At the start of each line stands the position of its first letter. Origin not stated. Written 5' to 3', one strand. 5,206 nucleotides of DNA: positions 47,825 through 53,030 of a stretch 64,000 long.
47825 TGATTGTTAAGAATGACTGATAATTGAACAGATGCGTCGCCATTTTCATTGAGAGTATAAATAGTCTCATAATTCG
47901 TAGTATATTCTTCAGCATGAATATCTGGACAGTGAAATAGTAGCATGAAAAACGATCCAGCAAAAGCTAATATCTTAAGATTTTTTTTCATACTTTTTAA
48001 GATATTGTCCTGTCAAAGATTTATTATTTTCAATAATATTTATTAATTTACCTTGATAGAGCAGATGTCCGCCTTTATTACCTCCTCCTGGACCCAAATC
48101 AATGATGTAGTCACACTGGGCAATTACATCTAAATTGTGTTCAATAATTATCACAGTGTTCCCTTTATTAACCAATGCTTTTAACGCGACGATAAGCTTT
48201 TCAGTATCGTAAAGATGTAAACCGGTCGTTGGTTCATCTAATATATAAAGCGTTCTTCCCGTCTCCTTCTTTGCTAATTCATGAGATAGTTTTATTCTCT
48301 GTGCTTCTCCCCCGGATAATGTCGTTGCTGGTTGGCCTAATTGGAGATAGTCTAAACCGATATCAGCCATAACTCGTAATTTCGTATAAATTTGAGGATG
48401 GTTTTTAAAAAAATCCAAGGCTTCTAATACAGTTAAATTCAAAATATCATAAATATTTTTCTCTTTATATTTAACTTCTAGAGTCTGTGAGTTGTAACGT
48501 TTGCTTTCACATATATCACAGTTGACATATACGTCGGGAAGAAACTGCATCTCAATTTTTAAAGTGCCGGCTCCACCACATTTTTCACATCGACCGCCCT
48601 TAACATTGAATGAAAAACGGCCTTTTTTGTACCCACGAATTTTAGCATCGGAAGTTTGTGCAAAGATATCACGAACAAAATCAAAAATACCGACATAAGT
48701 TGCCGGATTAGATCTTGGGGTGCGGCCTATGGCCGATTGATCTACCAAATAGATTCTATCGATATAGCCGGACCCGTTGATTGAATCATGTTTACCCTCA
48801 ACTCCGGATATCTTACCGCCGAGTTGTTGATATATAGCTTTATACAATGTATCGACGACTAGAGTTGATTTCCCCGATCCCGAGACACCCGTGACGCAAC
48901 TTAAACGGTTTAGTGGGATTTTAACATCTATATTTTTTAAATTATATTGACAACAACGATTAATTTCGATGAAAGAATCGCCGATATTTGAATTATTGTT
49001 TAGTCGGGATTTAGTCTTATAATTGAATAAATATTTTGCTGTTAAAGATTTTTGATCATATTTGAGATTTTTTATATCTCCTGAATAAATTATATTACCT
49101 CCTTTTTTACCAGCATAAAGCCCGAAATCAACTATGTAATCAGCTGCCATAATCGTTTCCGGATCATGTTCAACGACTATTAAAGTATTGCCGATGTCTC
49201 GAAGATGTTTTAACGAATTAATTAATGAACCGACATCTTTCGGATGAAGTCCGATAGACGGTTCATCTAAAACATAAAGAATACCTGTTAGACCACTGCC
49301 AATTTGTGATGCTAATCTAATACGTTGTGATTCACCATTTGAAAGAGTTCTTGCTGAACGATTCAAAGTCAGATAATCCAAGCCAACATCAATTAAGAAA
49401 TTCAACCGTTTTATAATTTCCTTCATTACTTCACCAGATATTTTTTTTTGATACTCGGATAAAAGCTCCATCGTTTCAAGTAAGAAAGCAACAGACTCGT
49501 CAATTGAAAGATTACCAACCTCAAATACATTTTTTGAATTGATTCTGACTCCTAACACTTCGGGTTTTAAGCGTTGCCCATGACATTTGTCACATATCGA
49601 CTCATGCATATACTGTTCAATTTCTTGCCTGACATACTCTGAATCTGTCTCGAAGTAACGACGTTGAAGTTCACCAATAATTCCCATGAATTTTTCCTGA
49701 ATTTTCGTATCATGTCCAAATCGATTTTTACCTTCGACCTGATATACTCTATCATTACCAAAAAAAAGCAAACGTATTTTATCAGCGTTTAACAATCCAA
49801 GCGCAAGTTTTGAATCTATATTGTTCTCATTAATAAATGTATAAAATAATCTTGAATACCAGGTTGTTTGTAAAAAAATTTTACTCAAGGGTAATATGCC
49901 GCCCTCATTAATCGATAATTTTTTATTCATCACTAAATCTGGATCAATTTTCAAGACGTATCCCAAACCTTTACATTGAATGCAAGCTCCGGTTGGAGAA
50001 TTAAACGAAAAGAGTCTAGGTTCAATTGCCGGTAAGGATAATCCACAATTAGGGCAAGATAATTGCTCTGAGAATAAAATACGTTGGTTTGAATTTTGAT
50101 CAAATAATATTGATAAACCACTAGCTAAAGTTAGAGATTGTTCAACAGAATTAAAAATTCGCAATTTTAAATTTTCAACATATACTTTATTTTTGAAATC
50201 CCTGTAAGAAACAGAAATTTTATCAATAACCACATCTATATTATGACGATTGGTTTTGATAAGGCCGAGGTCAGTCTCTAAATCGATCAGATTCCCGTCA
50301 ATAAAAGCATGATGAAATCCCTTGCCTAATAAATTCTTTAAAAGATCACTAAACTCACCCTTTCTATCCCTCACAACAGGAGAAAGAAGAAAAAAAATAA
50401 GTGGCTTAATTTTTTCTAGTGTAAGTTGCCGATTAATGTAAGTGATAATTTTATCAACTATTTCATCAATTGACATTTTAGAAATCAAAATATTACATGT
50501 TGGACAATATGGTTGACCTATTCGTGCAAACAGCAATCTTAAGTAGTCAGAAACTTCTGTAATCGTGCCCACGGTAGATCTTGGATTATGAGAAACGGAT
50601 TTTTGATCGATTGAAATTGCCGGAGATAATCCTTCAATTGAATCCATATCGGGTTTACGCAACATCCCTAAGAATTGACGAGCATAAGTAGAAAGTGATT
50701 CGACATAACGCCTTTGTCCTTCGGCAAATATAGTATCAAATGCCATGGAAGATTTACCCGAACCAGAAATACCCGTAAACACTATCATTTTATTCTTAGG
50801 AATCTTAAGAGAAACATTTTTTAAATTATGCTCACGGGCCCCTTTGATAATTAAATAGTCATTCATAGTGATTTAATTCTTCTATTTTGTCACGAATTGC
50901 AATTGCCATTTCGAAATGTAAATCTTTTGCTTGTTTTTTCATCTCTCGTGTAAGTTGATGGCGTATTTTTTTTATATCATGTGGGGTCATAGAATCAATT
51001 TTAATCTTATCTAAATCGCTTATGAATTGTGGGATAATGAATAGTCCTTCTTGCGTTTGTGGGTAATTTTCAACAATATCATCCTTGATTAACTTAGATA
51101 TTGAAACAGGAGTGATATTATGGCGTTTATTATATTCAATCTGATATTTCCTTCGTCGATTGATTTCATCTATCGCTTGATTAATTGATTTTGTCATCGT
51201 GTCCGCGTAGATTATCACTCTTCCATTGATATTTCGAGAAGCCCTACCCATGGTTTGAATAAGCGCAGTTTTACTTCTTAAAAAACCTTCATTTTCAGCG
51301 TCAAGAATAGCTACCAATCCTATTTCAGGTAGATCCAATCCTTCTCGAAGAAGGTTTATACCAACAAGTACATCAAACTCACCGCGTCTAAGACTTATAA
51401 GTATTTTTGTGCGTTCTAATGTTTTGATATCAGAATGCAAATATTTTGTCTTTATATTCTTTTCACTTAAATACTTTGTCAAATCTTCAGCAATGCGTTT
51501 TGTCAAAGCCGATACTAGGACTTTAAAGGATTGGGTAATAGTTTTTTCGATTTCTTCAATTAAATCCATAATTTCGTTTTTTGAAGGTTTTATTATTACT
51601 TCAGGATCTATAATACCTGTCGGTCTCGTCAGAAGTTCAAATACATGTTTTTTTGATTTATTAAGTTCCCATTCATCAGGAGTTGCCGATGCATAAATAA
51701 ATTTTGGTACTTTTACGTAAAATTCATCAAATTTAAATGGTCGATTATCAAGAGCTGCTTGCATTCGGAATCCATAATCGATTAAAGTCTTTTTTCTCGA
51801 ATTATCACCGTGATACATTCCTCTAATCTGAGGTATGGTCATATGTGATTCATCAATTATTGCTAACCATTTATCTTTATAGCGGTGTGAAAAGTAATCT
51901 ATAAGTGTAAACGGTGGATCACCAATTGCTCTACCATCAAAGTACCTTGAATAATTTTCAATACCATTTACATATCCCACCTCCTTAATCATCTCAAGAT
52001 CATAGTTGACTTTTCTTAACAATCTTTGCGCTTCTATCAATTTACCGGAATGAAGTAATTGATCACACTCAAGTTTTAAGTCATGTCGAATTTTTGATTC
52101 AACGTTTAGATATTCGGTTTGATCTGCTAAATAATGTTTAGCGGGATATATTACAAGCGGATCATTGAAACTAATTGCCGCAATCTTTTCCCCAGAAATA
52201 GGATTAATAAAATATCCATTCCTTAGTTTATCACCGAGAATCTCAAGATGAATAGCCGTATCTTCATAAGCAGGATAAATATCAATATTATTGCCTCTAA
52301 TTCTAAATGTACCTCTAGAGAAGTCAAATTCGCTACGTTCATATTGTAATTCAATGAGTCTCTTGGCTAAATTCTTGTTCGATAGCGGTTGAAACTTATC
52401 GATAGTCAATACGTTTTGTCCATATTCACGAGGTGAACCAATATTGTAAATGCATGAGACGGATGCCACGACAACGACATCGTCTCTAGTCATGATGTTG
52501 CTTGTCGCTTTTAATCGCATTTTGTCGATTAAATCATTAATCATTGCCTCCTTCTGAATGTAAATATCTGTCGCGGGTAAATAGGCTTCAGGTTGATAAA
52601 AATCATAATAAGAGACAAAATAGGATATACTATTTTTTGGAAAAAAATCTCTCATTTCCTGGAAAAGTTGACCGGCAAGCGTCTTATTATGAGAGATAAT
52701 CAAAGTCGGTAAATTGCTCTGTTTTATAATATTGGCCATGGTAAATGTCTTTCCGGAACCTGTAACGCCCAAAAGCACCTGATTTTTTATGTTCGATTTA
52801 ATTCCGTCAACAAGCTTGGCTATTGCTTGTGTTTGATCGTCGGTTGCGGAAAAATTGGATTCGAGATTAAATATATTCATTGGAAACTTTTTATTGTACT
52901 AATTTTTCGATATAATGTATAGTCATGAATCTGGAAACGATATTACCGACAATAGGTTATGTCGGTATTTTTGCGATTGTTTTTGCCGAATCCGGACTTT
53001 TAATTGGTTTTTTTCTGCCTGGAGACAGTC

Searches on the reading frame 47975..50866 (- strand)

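Call 74: search_protein_families(library=pfam, proteins=[window:47975-50866:-], max_evalue=0.001)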
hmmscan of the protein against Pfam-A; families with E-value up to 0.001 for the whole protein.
window:47975-50866:- (963 aa): 9 families
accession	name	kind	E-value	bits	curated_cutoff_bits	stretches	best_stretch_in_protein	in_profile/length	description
PF17755.6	UvrA_DNA-bind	-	1.6e-19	70.6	23.2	1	308-418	1-110/110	UvrA DNA-binding domain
PF00005.33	ABC_tran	-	1.6e-17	64.8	25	0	810-881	73-137/137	ABC transporter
PF17760.6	UvrA_inter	-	1e-16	61.2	23.3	1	158-253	19-104/109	UvrA interaction domain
PF02463.25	SMC_N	-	7.7e-08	32.5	40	0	817-922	135-209/220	RecF/RecN/SMC N terminal domain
PF13304.12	AAA_21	-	3.8e-07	30.9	27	0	501-570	231-301/304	AAA domain, putative AbiEii toxin, Type IV TA system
PF13555.12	AAA_29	-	8.5e-07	29.1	27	0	648-670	17-39/61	P-loop containing region of AAA domain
PF03193.22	RsgA_GTPase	-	1e-05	25.9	30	0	618-678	72-130/174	RsgA GTPase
PF13191.12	AAA_16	-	8.6e-05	23.5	32.6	0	656-696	27-63/167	AAA ATPase domain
PF20703.3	nSTAND1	-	0.0001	22.5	27.1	0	11-46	19-54/379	Novel STAND NTPase 1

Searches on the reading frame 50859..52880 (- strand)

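Call 74: search_protein_families(library=pfam, proteins=[window:50859-52880:-], max_evalue=0.001)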
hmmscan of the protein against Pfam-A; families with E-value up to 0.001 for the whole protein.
window:50859-52880:- (673 aa): 6 families
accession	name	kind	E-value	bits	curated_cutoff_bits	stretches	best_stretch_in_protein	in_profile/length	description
PF17757.6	UvrB_inter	-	1.6e-19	70.2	22.9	1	160-250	3-91/91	UvrB interaction domain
PF12344.14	UvrB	-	8.2e-18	64.4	27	1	558-598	2-42/43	Ultra-violet resistance protein B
PF00271.37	Helicase_C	-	1.7e-17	64.1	23.5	1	441-549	7-108/110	Helicase conserved C-terminal domain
PF04851.21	ResIII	-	5e-10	40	22.5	1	12-85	4-82/164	Type III restriction enzyme, res subunit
PF00270.35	DEAD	-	5.3e-07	30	26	1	13-118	1-109/167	DEAD/DEAH box helicase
PF02151.25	UVR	-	0.00049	20.2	21.5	1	640-669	4-33/36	UvrB/uvrC motif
